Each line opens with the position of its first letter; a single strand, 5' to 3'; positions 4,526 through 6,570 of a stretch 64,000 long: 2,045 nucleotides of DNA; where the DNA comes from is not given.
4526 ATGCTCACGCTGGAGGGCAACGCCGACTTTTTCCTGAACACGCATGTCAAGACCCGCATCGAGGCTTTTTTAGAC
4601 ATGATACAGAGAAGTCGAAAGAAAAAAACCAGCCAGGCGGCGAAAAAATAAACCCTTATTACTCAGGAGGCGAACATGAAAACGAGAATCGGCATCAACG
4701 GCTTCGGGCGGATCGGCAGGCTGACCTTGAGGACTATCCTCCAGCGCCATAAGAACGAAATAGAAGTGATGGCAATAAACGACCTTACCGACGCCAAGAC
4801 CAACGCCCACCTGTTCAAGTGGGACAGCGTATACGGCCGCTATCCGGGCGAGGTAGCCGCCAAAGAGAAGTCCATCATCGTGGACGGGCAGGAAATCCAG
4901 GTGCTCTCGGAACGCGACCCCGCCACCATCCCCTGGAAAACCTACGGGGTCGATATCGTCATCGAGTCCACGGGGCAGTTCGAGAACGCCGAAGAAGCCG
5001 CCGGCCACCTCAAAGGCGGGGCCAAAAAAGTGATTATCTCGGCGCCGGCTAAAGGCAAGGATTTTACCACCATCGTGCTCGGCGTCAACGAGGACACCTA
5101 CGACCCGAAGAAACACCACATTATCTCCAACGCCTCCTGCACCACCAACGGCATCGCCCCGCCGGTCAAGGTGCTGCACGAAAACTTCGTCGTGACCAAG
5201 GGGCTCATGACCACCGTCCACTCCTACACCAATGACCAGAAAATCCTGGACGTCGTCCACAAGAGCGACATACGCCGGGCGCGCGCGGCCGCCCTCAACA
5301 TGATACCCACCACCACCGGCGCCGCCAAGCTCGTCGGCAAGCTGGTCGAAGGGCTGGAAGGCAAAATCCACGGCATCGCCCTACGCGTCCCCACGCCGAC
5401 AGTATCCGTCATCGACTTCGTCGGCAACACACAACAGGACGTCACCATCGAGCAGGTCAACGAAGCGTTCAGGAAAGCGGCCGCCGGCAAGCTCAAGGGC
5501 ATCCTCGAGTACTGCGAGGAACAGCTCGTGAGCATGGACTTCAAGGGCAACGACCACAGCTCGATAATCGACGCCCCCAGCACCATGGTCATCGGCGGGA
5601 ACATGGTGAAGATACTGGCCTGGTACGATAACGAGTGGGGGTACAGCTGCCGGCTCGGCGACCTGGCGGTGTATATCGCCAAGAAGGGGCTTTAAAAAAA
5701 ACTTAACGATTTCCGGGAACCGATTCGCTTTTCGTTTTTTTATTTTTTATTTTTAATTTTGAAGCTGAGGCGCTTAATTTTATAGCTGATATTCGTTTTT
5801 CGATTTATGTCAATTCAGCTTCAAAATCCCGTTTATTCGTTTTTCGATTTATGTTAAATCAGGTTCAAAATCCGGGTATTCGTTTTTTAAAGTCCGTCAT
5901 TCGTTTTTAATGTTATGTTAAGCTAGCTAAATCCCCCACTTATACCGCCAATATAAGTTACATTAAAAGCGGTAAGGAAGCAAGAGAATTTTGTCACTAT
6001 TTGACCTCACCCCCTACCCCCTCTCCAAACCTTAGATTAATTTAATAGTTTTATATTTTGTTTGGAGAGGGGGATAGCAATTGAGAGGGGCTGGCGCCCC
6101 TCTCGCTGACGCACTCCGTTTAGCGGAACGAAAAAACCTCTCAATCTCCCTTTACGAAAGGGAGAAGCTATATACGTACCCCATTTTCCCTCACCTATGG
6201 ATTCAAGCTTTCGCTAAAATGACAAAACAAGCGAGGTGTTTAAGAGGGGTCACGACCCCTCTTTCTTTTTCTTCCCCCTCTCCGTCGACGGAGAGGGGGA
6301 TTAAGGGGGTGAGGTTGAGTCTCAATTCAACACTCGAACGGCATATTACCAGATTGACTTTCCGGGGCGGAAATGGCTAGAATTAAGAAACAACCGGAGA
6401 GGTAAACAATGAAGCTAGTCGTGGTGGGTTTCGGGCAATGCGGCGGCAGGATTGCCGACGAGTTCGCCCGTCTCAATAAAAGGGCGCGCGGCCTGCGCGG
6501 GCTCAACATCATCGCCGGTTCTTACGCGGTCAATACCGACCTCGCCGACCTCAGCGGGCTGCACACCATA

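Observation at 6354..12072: Two CetZ/tubulin-like GTPase genes bracketing two repeat-helical protein genes: candidate undescribed bacterial cytoskeletal module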

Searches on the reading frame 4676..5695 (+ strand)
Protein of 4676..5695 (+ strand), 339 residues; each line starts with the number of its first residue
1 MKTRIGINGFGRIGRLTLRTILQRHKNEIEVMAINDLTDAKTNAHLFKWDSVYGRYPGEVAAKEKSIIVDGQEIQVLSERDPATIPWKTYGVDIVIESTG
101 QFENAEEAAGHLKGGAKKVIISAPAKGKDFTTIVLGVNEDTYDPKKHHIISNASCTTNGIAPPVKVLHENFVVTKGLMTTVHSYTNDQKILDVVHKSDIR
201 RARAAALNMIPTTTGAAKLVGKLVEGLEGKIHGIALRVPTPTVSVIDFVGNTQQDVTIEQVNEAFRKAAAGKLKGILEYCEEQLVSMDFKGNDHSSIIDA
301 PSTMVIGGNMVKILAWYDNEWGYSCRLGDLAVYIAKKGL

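Call 79: search_protein_families(library=ncbifam, proteins=[window:4676-5695:+], max_evalue=1e-10)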
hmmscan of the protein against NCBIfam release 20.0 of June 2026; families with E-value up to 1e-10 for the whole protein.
window:4676-5695:+ (339 aa): 9 families
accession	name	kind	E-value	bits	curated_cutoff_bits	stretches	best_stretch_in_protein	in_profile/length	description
NF005830.0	PRK07729.1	equivalog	2.7e-140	467.1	546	1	1-337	1-333/343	glyceraldehyde-3-phosphate dehydrogenase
NF005641.0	PRK07403.1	equivalog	9.8e-135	449.1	616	1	3-337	2-335/337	type I glyceraldehyde-3-phosphate dehydrogenase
TIGR01534.1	GAPDH-I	equivalog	3.1e-133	444.1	367.2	1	4-327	1-328/330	type I glyceraldehyde-3-phosphate dehydrogenase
NF033735.1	G3PDH_Arsen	exception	1.4e-117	392.8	450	1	5-331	1-323/323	ArsJ-associated glyceraldehyde-3-phosphate dehydrogenase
NF006512.0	PRK08955.1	equivalog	2.6e-106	355.7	563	1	1-334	1-330/334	glyceraldehyde-3-phosphate dehydrogenase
NF011954.0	PRK15425.1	equivalog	7.3e-98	327.6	662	1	1-336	1-331/331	glyceraldehyde-3-phosphate dehydrogenase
NF010058.0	PRK13535.1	equivalog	3.4e-96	322.3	539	1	2-336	2-335/339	erythrose-4-phosphate dehydrogenase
TIGR01532.1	E4PD_g-proteo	equivalog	2.6e-95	319.4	530.55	1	4-328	1-324/325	erythrose-4-phosphate dehydrogenase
NF006139.0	PRK08289.1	equivalog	2.3e-86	290.3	431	1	7-331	133-466/480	glyceraldehyde-3-phosphate dehydrogenase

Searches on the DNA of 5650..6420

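Call 77: search_rna_families(source=window, start=5650, end=6420, threshold=evalue, max_evalue=1)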
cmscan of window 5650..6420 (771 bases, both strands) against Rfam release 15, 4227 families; matches with E-value up to 1: 12.
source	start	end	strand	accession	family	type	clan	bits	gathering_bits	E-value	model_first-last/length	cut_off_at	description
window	6013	6078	+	RF04204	mir-3473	Gene; miRNA;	-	29.8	71.8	0.00049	1-78/78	no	mir-3473 microRNA precursor family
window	6013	6078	-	RF04204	mir-3473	Gene; miRNA;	-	25.9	71.8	0.0055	1-78/78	no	mir-3473 microRNA precursor family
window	6268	6305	+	RF03872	MIR6426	Gene; miRNA;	-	24.4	96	0.028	1-84/84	no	MIR6426 microRNA precursor family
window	6005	6086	-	RF03861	mir-4484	Gene; miRNA;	-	22.6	90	0.21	1-89/89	no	mir-4484 microRNA precursor family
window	6259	6310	-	RF00736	mir-320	Gene; miRNA;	-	21.4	55.5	0.035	1-76/76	no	mir-320 microRNA precursor family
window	6222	6266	+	RF01403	STnc290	Gene; sRNA;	-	21.2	60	0.43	1-65/65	no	STnc290 Hfq binding RNA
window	6264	6309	+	RF04240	mir-4716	Gene; miRNA;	-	19.9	76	0.27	1-84/84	no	mir-4716 microRNA precursor family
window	6268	6305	-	RF03872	MIR6426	Gene; miRNA;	-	19.6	96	0.49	1-84/84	no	MIR6426 microRNA precursor family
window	6257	6317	+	RF00884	MIR815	Gene; miRNA;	-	19.3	63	0.74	1-81/81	no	MIR815 microRNA precursor family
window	6004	6091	+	RF04092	MIR1508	Gene; miRNA;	-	19.2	70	0.59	1-91/91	no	MIR1508 microRNA precursor family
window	6253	6324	+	RF00736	mir-320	Gene; miRNA;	-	19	55.5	0.17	1-76/76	no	mir-320 microRNA precursor family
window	6002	6092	-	RF04096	mir-4433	Gene; miRNA;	-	19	77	0.7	1-83/83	no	mir-4433 microRNA precursor family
